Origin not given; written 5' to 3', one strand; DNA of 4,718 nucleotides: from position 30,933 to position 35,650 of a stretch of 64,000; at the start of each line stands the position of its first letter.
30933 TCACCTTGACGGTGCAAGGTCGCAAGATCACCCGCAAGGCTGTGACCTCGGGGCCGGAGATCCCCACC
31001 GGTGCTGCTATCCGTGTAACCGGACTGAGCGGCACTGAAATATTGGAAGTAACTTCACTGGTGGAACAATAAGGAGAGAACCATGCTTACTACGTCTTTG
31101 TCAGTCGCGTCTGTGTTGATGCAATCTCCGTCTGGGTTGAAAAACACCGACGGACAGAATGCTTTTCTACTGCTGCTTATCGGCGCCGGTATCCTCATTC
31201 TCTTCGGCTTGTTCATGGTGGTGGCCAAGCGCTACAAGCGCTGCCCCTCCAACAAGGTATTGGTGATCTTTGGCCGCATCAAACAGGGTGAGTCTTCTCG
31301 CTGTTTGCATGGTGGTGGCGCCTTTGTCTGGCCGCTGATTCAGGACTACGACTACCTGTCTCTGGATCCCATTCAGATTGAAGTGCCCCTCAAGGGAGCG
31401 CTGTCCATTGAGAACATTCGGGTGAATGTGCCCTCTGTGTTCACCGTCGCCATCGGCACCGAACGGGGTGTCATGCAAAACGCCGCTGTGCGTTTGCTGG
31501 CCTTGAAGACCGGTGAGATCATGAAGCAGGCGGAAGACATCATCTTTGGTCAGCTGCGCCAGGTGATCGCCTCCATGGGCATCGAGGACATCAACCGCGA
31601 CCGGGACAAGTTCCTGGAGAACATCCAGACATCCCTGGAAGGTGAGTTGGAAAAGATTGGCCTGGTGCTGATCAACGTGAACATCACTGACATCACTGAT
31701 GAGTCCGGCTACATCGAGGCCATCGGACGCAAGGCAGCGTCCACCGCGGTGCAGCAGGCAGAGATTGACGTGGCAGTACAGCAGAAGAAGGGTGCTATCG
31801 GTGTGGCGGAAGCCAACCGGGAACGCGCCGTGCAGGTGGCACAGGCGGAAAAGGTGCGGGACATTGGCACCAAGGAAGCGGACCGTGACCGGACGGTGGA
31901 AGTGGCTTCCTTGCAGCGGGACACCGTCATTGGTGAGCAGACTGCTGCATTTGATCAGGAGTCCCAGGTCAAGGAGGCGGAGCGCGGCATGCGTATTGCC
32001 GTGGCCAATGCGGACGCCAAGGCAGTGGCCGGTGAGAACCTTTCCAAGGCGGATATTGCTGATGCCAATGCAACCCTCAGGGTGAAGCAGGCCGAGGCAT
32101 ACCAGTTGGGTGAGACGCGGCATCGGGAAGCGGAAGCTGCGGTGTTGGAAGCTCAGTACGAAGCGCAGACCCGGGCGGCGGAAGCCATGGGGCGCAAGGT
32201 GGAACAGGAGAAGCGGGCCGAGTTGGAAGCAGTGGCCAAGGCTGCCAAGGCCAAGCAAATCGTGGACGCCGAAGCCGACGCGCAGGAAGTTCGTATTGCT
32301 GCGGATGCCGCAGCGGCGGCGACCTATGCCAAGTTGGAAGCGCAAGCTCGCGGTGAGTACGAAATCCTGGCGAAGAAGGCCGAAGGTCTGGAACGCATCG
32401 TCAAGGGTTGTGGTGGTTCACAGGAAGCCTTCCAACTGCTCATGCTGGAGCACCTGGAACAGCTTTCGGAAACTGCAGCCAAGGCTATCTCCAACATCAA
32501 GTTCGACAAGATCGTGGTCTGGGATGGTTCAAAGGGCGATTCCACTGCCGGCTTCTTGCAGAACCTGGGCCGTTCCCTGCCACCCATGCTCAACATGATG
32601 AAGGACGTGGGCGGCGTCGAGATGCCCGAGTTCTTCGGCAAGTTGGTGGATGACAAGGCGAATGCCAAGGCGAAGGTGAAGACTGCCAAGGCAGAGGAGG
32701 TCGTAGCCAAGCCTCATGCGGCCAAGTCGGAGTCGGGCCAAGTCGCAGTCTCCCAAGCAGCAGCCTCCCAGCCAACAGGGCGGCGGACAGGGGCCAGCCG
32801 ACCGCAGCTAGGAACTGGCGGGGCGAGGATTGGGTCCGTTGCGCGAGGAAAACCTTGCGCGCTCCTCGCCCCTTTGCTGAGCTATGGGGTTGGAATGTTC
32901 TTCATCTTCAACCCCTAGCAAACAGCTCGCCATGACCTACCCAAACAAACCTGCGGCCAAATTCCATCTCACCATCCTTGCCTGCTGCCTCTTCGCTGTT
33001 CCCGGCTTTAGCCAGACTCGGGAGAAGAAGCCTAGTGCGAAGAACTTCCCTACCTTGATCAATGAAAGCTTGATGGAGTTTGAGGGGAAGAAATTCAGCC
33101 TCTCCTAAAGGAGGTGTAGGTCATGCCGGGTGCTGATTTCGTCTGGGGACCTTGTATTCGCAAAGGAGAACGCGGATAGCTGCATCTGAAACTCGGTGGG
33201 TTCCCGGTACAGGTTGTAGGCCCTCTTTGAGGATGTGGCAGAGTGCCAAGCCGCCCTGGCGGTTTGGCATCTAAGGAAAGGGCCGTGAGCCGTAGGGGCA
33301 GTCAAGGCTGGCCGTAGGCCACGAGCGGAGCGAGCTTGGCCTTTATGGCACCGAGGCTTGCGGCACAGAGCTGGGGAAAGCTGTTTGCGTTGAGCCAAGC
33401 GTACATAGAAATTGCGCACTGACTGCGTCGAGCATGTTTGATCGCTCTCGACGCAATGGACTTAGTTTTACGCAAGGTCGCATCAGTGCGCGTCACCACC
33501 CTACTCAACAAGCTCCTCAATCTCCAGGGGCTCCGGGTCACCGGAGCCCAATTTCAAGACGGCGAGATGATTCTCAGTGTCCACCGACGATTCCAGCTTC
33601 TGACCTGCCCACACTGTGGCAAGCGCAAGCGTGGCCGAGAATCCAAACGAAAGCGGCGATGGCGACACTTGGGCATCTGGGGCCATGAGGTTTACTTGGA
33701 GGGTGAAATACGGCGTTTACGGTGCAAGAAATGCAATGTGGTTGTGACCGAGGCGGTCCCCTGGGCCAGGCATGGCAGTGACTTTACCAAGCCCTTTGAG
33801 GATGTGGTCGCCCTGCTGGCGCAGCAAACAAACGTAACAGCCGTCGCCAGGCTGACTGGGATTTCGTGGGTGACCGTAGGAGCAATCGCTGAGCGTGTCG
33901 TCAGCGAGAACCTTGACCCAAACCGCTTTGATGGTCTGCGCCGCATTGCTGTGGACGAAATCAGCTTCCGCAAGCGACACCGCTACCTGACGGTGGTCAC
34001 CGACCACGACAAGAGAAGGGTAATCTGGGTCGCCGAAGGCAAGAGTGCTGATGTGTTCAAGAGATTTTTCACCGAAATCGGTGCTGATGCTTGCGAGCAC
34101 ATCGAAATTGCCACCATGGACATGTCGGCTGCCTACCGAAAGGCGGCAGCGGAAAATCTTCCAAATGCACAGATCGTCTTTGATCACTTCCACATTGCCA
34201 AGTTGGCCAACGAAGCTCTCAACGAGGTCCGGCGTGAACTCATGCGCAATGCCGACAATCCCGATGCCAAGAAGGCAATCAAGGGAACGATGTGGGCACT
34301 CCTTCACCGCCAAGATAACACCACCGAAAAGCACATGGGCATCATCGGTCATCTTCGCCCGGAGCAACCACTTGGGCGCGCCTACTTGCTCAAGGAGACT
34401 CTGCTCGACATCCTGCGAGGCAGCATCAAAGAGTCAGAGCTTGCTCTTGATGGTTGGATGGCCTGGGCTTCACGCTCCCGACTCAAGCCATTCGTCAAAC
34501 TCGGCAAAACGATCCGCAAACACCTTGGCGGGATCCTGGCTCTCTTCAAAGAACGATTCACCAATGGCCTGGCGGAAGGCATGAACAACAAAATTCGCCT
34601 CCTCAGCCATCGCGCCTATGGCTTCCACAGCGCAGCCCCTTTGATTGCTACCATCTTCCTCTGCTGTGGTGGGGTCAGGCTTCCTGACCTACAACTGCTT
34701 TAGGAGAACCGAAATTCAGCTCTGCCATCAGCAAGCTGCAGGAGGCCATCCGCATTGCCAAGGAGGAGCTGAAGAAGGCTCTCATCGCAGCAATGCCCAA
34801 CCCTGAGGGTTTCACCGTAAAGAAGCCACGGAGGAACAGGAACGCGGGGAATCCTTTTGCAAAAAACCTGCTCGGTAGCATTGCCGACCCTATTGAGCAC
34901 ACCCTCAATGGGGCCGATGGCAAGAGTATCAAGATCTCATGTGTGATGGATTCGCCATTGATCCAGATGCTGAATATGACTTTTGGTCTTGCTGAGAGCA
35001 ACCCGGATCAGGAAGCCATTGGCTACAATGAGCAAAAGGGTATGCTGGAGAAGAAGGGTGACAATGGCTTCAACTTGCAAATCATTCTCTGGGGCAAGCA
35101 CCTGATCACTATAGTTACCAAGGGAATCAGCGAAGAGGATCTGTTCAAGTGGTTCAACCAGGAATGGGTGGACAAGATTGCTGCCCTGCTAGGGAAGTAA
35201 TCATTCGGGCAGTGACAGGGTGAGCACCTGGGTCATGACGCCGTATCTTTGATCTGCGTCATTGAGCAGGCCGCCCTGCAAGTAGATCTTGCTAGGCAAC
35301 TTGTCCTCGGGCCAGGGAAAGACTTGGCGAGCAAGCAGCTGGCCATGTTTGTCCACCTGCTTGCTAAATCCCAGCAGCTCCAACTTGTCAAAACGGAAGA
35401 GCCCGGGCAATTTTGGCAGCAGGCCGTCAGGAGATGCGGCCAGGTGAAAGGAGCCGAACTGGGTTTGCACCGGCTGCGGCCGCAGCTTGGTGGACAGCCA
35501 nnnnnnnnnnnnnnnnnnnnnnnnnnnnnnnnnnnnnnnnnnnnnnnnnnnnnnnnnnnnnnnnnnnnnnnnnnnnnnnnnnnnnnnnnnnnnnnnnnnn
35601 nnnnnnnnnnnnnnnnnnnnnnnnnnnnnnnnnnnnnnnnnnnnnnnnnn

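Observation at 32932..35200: ISL3 insertion precisely interrupting a secreted-protein gene (IRs and target duplication identified)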

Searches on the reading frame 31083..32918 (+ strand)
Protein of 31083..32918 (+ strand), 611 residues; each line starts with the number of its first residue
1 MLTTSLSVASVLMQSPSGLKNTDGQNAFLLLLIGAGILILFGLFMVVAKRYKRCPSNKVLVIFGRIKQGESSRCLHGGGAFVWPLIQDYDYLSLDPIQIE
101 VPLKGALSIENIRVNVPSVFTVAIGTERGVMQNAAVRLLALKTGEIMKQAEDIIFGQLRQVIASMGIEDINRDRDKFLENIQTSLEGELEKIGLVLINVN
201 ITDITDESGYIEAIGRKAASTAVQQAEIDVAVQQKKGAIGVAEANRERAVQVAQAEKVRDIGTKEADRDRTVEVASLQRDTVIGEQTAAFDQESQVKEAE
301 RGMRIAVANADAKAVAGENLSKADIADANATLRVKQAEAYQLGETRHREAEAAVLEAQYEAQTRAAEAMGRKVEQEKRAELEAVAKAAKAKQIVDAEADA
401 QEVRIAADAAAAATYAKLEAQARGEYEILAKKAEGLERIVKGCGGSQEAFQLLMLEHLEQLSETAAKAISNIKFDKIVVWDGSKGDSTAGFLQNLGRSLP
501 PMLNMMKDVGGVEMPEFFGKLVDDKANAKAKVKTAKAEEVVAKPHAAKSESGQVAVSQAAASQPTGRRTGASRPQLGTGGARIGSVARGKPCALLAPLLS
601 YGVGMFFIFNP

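Call 5: search_protein_families(library=pfam, proteins=[window:31083-32918:+], max_evalue=0.1)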
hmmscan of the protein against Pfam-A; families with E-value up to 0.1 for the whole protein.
window:31083-32918:+ (611 aa): 1 family
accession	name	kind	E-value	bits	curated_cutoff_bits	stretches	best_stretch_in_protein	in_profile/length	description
PF01145.31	Band_7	-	1.9e-28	100.1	23.6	1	55-234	4-175/176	SPFH domain / Band 7 family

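Call 13: find_related_loci(query=window:31083-32915:+, collection=genome_contigs, flank=6000)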
Query window:31083-32915:+ (611 aa) in genome_contigs; peptide patterns used: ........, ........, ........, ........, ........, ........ (x = any residue, [..] = any of these).
351 stretches matched a pattern; 298 encode a relative of the query (tblastn E <= 1e-3); the best 80 are kept; 80 distinct loci.
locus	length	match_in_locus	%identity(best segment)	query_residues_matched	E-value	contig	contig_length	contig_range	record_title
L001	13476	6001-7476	78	31-522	0e+0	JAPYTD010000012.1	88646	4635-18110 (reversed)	MAG: Planctomycetota bacterium isolate PW6.concoct.127_sub PW6_303_length_88646_cov_10.230554, whole genome shotgun sequ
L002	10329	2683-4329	69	18-561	0e+0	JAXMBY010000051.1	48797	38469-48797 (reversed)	MAG: Planctomycetota bacterium isolate STL-PLA48 C1.322.fa-51, whole genome shotgun sequence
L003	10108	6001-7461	80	38-522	0e+0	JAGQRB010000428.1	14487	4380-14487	MAG: Planctomycetota bacterium isolate HKST-UBA81 k127_1754246, whole genome shotgun sequence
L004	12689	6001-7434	81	48-525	0e+0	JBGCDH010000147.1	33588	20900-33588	MAG: Planctomycetota bacterium isolate SGMAG-78 contig148, whole genome shotgun sequence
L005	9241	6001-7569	74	14-525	0e+0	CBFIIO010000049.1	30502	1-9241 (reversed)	MAG: Planctomycetota bacterium isolate Co_bin_869_indstr genome assembly, contig: Co_bin_869_indstr_c50, whole genome sh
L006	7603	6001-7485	77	33-525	0e+0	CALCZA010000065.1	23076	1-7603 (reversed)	MAG TPA_asm: uncultured bacterium isolate ERR2206771_bin.52_CONCOCT_v1.1_MAG genome assembly, contig: ERZ888641.1826, wh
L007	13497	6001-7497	73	30-522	0e+0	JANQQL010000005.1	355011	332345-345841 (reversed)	MAG: Planctomycetota bacterium isolate IP29b_bin.26 k99_2492699, whole genome shotgun sequence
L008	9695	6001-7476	77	33-522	0e+0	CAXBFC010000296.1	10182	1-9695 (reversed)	MAG TPA_asm: uncultured bacterium isolate ERR2762127_binner23_Refined_22 genome assembly, contig: ERZ3421847.2875, whole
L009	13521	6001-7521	73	26-526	0e+0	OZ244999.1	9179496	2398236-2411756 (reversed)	MAG: Planctomycetota bacterium isolate 5a0c312b-e6f1-480a-aa4e-ac94299b485f genome assembly, chromosome: 1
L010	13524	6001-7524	71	20-522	0e+0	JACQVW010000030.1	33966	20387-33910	MAG: Planctomycetota bacterium isolate NC_groundwater_1473_Ag_S-0.65um_71_22 S_p65_S5_coassembly_k141_247475, whole geno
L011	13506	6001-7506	73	33-529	0e+0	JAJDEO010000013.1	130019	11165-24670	MAG: Planctomycetota bacterium isolate OFTM221 OFTM221_12, whole genome shotgun sequence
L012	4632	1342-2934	68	1-528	0e+0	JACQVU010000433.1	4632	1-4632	MAG: Planctomycetota bacterium isolate NC_groundwater_1471_Ag_S-0.65um_69_23 S_p65_S5_coassembly_k141_4382166, whole gen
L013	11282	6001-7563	69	26-546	0e+0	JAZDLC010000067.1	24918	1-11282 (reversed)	MAG: Planctomycetota bacterium isolate MEGAHIT-group-0.567 k141_2253492, whole genome shotgun sequence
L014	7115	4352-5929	70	26-548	0e+0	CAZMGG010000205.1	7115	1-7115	MAG TPA_asm: uncultured candidatus Brocadiaceae bacterium isolate SRP239054_co1_40 genome assembly, contig: NODE_8995_le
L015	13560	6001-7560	71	18-531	0e+0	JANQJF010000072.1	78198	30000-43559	MAG: Planctomycetota bacterium isolate PL25a_bin.106 k99_788587, whole genome shotgun sequence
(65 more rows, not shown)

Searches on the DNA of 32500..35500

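Call 36: search_rna_families(source=window, start=32500, end=35500, threshold=evalue, max_evalue=1)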
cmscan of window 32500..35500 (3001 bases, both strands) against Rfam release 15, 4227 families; matches with E-value up to 1: 0.
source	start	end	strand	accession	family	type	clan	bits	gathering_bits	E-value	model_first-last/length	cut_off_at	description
